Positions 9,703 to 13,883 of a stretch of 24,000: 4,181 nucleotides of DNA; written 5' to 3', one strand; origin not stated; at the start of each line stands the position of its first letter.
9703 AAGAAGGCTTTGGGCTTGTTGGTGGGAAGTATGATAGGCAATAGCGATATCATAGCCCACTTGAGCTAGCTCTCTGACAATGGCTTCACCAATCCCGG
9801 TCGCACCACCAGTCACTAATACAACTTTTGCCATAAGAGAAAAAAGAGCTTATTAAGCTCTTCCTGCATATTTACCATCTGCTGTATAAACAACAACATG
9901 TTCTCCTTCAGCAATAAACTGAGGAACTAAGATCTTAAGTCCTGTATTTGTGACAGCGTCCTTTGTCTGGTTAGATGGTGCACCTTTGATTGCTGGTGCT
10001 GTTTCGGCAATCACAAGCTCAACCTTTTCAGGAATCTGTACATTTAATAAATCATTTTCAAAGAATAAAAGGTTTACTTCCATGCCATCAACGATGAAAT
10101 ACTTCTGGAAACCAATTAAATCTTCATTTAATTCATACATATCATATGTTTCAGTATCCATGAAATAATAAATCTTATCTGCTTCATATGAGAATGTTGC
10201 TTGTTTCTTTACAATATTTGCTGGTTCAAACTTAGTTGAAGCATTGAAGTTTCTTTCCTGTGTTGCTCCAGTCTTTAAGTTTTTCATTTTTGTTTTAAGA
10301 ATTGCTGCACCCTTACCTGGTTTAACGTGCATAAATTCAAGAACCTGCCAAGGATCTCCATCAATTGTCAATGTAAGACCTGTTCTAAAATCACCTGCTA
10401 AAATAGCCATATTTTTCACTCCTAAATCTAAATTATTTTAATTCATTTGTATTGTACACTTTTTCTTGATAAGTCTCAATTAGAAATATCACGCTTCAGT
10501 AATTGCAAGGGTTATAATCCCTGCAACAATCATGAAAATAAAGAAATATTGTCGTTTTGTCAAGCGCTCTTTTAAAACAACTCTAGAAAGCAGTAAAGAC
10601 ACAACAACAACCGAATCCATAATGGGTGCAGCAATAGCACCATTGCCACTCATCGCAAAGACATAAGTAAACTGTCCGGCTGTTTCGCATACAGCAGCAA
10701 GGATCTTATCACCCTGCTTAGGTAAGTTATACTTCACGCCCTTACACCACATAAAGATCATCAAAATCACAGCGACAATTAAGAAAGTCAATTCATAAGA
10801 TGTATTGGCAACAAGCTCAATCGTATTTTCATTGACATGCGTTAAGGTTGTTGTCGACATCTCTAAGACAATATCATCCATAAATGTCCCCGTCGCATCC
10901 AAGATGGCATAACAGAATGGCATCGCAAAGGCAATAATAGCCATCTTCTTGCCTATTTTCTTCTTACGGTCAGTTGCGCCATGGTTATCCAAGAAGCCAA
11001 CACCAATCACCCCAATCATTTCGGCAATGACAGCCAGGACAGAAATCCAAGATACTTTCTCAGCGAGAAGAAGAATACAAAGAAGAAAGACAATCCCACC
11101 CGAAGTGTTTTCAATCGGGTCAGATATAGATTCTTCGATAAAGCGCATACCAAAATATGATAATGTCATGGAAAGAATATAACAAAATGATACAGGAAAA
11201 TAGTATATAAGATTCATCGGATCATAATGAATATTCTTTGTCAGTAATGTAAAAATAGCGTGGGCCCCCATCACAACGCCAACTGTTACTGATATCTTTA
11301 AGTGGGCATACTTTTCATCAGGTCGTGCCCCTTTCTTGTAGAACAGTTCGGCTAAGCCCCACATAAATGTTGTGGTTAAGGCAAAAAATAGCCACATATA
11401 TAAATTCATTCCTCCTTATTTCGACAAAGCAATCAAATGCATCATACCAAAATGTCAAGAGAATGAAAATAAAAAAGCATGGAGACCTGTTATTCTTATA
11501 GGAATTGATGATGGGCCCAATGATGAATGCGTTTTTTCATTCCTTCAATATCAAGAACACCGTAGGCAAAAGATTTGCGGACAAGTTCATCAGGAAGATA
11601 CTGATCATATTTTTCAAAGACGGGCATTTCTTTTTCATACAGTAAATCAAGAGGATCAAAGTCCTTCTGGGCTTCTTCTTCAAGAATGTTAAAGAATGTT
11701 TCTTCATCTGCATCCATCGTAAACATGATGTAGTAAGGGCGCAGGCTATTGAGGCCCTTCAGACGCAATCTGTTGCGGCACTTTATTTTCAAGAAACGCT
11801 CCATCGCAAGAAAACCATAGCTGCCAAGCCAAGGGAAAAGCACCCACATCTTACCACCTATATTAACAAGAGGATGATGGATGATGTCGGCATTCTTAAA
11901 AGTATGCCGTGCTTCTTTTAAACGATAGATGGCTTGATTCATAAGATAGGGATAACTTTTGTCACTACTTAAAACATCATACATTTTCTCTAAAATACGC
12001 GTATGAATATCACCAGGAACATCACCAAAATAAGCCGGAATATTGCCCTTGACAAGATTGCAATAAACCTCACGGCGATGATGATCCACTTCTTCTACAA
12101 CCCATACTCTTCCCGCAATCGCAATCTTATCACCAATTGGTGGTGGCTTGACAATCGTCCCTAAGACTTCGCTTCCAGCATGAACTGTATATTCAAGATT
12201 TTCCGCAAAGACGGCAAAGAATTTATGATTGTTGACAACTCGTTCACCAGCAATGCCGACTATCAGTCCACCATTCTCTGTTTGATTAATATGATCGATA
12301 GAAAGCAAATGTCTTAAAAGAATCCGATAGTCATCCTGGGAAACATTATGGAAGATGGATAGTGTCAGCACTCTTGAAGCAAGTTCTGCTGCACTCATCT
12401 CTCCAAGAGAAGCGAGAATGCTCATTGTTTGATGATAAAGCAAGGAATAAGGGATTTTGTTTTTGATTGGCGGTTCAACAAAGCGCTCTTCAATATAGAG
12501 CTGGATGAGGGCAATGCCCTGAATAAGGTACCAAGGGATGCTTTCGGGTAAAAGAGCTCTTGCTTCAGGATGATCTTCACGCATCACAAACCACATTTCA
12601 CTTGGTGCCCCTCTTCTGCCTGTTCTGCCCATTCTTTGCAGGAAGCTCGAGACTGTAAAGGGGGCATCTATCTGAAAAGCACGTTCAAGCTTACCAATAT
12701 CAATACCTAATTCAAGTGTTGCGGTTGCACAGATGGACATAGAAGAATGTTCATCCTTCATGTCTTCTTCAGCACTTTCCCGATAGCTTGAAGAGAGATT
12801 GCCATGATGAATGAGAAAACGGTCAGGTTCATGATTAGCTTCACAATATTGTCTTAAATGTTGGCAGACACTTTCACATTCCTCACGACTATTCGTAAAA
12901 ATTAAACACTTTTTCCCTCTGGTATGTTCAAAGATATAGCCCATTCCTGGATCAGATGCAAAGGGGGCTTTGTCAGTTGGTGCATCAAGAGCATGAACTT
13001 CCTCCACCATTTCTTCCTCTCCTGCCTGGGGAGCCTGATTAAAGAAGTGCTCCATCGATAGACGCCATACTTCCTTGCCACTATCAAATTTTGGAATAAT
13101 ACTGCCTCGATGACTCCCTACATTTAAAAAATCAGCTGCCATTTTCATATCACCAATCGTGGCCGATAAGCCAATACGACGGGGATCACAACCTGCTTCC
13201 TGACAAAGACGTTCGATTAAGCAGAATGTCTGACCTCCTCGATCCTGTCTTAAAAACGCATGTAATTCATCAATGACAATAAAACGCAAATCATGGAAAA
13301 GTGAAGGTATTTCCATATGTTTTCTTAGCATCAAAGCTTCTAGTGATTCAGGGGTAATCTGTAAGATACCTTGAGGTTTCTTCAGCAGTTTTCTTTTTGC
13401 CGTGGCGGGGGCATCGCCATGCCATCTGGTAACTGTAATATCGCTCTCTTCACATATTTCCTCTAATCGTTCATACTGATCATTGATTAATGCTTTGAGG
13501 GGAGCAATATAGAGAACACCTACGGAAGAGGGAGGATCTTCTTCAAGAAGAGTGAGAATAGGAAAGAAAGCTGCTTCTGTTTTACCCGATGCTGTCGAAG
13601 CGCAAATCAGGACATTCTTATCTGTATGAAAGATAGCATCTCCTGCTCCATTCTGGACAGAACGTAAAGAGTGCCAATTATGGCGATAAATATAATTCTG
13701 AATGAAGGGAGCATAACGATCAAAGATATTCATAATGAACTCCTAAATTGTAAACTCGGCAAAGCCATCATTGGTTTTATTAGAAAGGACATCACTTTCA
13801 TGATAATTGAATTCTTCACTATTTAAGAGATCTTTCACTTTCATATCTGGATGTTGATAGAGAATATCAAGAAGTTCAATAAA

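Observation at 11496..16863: TerB_N/TerB_C protein + DUF2791 ATPase + DExH helicase triad: a Shango-type anti-phage cassette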

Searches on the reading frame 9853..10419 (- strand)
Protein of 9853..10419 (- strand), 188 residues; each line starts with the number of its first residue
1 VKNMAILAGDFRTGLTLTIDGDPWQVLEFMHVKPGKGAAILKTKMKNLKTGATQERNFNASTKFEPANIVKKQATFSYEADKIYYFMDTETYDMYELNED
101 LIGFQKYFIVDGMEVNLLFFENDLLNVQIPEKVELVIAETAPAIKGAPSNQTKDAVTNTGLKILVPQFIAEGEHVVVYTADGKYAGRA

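Call 7: search_protein_families(library=pfam, proteins=[window:9853-10419:-], max_evalue=0.001)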
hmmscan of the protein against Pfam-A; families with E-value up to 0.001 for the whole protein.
window:9853-10419:- (188 aa): 3 families
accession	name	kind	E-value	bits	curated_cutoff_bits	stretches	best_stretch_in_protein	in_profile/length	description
PF08207.18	EFP_N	-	6e-24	84.3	23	1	8-64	2-58/58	Elongation factor P (EF-P) KOW-like domain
PF09285.17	Elong-fact-P_C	-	2e-17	63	25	1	133-187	1-56/56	Elongation factor P, C-terminal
PF01132.26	EFP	-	8.6e-15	54.9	27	1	72-123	1-52/54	Elongation factor P (EF-P) OB domain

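Call 27: list_cluster_members(proteins=[window:9853-10419:-, window:9088-9834:-, window:11496-13733:-, window:13743-15071:-, window:15058-16863:-, window:16876-17439:-, window:17436-17723:-, window:10489-11409:-, window:209-2017:-, window:7760-9013:+])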
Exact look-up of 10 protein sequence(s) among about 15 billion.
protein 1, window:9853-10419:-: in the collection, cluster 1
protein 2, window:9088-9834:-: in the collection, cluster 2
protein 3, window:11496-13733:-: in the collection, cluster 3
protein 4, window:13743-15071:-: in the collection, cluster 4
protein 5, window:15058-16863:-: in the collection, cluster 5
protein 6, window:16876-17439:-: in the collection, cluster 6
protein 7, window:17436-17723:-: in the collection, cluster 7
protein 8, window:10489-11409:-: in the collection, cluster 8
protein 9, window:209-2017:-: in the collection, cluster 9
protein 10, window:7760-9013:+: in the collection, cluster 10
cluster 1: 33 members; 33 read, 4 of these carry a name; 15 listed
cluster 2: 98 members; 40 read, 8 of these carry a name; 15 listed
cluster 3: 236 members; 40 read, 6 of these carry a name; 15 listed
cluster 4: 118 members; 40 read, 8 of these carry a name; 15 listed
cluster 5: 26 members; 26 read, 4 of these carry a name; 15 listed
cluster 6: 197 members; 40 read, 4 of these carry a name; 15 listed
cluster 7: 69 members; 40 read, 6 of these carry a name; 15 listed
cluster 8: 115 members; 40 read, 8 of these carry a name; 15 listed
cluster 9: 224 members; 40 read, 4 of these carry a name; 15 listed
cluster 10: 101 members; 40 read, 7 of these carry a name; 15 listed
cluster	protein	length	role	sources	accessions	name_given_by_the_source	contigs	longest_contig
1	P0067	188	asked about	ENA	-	-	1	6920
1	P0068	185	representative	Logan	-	-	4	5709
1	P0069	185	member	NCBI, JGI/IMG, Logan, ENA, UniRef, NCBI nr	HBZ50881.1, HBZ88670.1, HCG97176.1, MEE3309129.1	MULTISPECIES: elongation factor P [Sharpea] | Elongation factor P n=1 Tax=Sharpea porci TaxID=2652286 RepID=A0A844FT92_9FIRM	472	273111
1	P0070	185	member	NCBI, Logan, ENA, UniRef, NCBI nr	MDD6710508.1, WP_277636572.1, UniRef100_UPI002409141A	MAG: elongation factor P [Sharpea porci] | elongation factor P n=1 Tax=Sharpea porci TaxID=2652286 RepID=UPI002409141A | elongation factor P [Sharpea porci]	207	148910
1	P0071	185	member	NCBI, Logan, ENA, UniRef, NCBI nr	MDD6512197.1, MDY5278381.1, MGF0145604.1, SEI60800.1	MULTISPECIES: elongation factor P [Sharpea] | Elongation factor P n=1 Tax=Sharpea azabuensis TaxID=322505 RepID=A0A1H6S9X1_9FIRM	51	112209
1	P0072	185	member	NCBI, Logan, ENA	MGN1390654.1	MAG: elongation factor P [Sharpea porci]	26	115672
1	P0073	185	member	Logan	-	-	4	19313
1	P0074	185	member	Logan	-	-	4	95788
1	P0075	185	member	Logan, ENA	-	-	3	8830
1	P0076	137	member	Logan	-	-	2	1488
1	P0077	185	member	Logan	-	-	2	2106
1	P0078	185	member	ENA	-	-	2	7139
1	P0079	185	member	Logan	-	-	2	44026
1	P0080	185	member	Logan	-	-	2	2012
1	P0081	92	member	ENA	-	-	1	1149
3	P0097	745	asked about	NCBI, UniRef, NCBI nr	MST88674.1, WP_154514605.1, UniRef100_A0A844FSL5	DEAD/DEAH box helicase [Sharpea azabuensis] | DEAD/DEAH box helicase n=1 Tax=Sharpea porci TaxID=2652286 RepID=A0A844FSL5_9FIRM | DEAD/DEAH box helicase [Sharpea porci]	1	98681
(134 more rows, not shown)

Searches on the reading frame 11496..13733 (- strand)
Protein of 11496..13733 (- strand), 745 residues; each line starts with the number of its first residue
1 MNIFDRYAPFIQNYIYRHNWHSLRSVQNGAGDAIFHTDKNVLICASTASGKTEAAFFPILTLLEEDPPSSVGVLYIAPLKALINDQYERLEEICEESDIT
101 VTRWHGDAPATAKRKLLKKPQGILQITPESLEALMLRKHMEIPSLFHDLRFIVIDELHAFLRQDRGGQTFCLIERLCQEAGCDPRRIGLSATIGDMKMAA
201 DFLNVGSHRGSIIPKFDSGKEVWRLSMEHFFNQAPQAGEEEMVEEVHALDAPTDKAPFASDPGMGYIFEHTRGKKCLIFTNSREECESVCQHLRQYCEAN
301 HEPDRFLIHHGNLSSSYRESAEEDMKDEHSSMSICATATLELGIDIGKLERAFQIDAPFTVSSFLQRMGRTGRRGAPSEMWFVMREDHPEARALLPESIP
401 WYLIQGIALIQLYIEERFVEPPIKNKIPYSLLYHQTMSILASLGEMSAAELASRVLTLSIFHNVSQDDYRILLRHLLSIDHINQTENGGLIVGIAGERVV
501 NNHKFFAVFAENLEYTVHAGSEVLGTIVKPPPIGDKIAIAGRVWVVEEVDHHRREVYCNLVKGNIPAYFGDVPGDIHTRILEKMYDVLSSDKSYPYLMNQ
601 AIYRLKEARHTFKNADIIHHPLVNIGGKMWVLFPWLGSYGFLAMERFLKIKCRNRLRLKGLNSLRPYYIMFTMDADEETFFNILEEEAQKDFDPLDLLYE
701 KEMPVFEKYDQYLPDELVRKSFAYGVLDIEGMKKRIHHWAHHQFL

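Call 4: search_protein_families(library=pfam, proteins=[window:11496-13733:-], max_evalue=1)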
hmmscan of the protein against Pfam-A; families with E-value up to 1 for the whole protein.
window:11496-13733:- (745 aa): 5 families
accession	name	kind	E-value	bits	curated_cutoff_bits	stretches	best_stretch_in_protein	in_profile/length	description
PF00270.35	DEAD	-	2.2e-30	106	26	1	26-194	3-161/167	DEAD/DEAH box helicase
PF00271.37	Helicase_C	-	3.8e-19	69.4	23.5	1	269-375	11-110/110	Helicase conserved C-terminal domain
PF04851.21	ResIII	-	1.4e-08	35.2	22.5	1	22-193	3-162/164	Type III restriction enzyme, res subunit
PF22590.2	Cas3-like_C_2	-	1.7e-05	25.5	27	1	273-374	2-104/106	CRISPR-associated nuclease/helicase Cas3, C-terminal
PF13503.11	DUF4123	-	0.11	13.1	25.8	1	268-304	56-92/119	Domain of unknown function (DUF4123)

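Call 5: search_protein_families(library=padloc, proteins=[window:11496-13733:-], max_evalue=1)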
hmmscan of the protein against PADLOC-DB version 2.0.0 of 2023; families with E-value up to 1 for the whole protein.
window:11496-13733:- (745 aa): 70 families (the best 25 are shown)
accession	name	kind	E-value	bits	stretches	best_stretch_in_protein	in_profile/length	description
PDLC03960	SngC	-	3.8e-280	929.7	1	3-734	5-715/720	-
PDLC02503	BrxHI|BrxHII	-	1.2e-120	401.9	1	2-736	3-688/698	BrxHI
PDLC02501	BrxHI|BrxHII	-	2.9e-78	261.9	2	1-213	1-215/925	BrxHI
PDLC02897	DpdJ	-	7.6e-23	78.3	1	37-394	113-474/1570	DpdJ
PDLC00037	DruE3|DruE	-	5.3e-18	62.2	2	37-200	117-306/2055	SNF2 family N-terminal domain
PDLC01761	Cas3b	-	7.3e-18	62.6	2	21-121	218-307/705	-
PDLC02896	DpdJ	-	8.6e-17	58.1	3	31-95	168-241/1487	DpdJ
PDLC02864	DpdF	-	1.7e-15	54.8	2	266-387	227-342/610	DpdF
PDLC03928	PsyrT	-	8.8e-15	52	2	21-159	20-153/689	-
PDLC00192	HamB1|HamB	-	3.1e-14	49.6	1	27-169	273-409/1104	DEAD-box helicase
PDLC00035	DruE3|DruE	-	6.3e-14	48.6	2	38-197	119-303/1460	SNF2 family N-terminal domain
PDLC00036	DruE3|DruE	-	7.7e-14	47.7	2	34-112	104-185/2023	SNF2 family N-terminal domain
PDLC01252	Cas3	-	1.1e-13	49.3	1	41-387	2-301/324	CAS-I; effector_G3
PDLC02893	DpdJ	-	8.3e-13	45.2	3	37-96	182-245/876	DpdJ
PDLC01196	Cas3d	-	4.6e-12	43.3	2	34-102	25-86/594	CAS-I-D; effector_G3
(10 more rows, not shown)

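Call 57: search_solved_structures(query=window:11496-13733:-, max_evalue=0.00001)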
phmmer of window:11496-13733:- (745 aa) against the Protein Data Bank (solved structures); distinct sequences matched with E-value up to 0.00001: 57.
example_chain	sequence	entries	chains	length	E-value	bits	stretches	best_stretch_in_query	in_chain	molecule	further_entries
5v9x_A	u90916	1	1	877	9.4e-29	103.4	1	33-374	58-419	ATP-dependent DNA helicase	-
7lhl_A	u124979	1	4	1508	3.5e-28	101.5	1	33-374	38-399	ATP-dependent DNA helicase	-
8alz_B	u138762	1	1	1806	4.7e-27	97.8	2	23-210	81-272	Activating signal cointegrator 1 complex subunit 3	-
6znp_A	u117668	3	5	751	3.7e-25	91.5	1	39-201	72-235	Uncharacterized ATP-dependent helicase YprA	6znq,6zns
6qv3_A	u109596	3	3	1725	4.3e-24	88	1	22-212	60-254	Pre-mRNA splicing helicase-like protein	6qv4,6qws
5m59_A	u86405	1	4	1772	4.8e-24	87.8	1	22-212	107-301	Pre-mRNA splicing helicase-like protein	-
7zpq_CA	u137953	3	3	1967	7.1e-24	87.3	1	21-327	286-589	SLH1 isoform 1 | RQC trigger complex helicase SLH1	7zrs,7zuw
6s8o_B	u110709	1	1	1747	1.2e-21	79.9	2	21-217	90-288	U5 small nuclear ribonucleoprotein 200 kDa helicase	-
6qdv_B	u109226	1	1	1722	6.9e-21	77.4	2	21-218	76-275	U5 small nuclear ribonucleoprotein 200 kDa helicase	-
4f91_B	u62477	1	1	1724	6.9e-21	77.4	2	21-218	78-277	U5 small nuclear ribonucleoprotein 200 kDa helicase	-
4f92_B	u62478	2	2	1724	6.9e-21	77.4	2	21-218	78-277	U5 small nuclear ribonucleoprotein 200 kDa helicase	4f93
5urj_A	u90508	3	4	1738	7.2e-21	77.3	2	21-217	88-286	U5 small nuclear ribonucleoprotein 200 kDa helicase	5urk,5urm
4kit_B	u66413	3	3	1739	7.2e-21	77.3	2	21-217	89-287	U5 small nuclear ribonucleoprotein 200 kDa helicase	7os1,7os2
6s8q_B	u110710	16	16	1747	7.2e-21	77.3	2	21-217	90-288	U5 small nuclear ribonucleoprotein 200 kDa helicase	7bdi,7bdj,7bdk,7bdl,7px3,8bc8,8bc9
6s9i_B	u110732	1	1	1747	8.6e-21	77.1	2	21-217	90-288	U5 small nuclear ribonucleoprotein 200 kDa helicase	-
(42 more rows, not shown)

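Call 64: search_protein_families(library=ncbifam, proteins=[window:11496-13733:-], max_evalue=0.001)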
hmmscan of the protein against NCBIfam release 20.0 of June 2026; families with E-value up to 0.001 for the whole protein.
window:11496-13733:- (745 aa): 31 families (the best 25 are shown)
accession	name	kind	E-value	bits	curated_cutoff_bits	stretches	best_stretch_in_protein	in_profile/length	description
TIGR04121.1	DEXH_lig_assoc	equivalog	5.8e-58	196.3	850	1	11-384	3-357/804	ligase-associated DNA damage response DEXH box helicase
NF010338.0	PRK13767.1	equivalog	2e-51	175.3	849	2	2-207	14-231/877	ATP-dependent helicase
TIGR03817.1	DECH_helic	hypoth_equivalog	3.2e-35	121.6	874.1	1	35-387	48-386/742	helicase/secretion neighborhood putative DEAH-box helicase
NF007284.0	PRK09751.1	equivalog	1.3e-25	88.9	1496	2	19-204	26-228/1538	ATP-dependent helicase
NF002654.0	PRK02362.1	equivalog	4.7e-15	55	887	1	27-298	28-268/739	ATP-dependent DNA helicase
TIGR00614.1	recQ_fam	subfamily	6.9e-14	51.5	219.8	1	264-381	217-327/470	RecQ family ATP-dependent DNA helicase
TIGR01389.1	recQ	equivalog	1.3e-13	50.2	640.2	1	266-385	218-329/591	DNA helicase RecQ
NF053631.1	RNA_helic_CshA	equivalog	1.6e-13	50.4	646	2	35-157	33-150/434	degradosome RNA helicase CshA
NF008394.0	PRK11192.1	equivalog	3e-12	46.1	507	1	268-376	242-343/441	ATP-dependent RNA helicase SrmB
NF008744.0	PRK11776.1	equivalog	4.3e-12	45.3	524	1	266-376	235-338/460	ATP-dependent RNA helicase DbpA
NF002251.0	PRK01172.1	equivalog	4.3e-12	45.1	891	1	35-206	34-192/674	ATP-dependent DNA helicase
NF041063.1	DpdF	equivalog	1.1e-11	44.1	550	1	36-158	156-280/813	protein DpdF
NF001308.0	PRK00254.1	equivalog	1.1e-11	43.7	1216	1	35-205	36-191/720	ATP-dependent DNA helicase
NF040935.1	helicase_Hel308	equivalog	1.4e-11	43.3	1200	1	19-205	23-193/704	ATP-dependent DNA helicase Hel308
NF041067.1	DpdJ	equivalog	1.4e-11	42.8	800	1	331-374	573-616/1482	protein DpdJ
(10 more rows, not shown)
